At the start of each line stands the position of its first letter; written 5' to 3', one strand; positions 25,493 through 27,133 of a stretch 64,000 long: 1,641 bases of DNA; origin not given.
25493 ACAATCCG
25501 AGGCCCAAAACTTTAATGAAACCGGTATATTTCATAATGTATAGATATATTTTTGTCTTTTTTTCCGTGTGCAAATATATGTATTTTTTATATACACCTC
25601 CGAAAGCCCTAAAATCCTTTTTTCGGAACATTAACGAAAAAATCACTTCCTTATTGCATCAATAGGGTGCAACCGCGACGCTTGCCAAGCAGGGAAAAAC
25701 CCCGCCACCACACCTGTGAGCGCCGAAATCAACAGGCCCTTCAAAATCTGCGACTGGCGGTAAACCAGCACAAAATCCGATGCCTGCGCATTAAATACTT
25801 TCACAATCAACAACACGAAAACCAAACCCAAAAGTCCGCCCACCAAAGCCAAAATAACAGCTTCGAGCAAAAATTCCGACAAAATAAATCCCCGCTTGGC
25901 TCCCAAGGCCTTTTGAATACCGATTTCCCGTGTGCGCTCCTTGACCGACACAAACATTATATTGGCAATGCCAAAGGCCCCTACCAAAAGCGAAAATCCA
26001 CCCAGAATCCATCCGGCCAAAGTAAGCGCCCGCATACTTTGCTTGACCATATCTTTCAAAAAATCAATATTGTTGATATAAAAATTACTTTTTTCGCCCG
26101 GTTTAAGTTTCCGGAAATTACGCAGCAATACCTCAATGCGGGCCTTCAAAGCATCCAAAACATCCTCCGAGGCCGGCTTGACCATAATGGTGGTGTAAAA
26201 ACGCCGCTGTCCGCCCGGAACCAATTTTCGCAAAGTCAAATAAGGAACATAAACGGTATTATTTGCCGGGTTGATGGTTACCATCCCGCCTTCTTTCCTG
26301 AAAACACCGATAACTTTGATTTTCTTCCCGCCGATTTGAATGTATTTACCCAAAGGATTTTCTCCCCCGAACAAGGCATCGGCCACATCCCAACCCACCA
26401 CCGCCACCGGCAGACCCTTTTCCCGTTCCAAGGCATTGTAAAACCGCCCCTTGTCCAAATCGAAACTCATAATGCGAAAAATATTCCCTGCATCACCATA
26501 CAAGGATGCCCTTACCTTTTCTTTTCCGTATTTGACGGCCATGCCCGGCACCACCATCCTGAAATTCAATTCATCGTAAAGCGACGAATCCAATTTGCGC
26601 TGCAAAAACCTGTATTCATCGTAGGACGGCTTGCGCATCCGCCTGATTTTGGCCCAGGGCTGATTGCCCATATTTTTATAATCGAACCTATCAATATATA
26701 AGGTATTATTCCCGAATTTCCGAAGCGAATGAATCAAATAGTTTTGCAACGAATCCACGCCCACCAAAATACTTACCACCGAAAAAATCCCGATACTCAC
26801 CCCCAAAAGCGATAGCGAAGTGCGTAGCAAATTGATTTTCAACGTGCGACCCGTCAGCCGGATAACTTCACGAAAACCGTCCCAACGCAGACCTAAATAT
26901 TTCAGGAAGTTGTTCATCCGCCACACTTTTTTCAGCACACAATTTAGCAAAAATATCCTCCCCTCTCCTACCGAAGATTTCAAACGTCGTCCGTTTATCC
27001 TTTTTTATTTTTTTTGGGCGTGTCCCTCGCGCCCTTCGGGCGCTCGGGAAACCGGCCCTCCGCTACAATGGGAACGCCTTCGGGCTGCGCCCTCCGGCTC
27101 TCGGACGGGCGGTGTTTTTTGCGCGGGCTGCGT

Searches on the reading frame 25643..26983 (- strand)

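Call 29: search_protein_families(library=pfam, proteins=[window:25643-26983:-])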
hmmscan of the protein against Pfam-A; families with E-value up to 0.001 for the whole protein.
window:25643-26983:- (446 aa): 2 families
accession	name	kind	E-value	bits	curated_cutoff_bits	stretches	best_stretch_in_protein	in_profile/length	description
PF12704.14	MacB_PCD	-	2.4e-31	110.1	27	1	55-284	1-205/207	MacB-like periplasmic core domain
PF02687.27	FtsX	-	9.4e-19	68.1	25.5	1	326-439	2-119/120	FtsX-like permease C-terminal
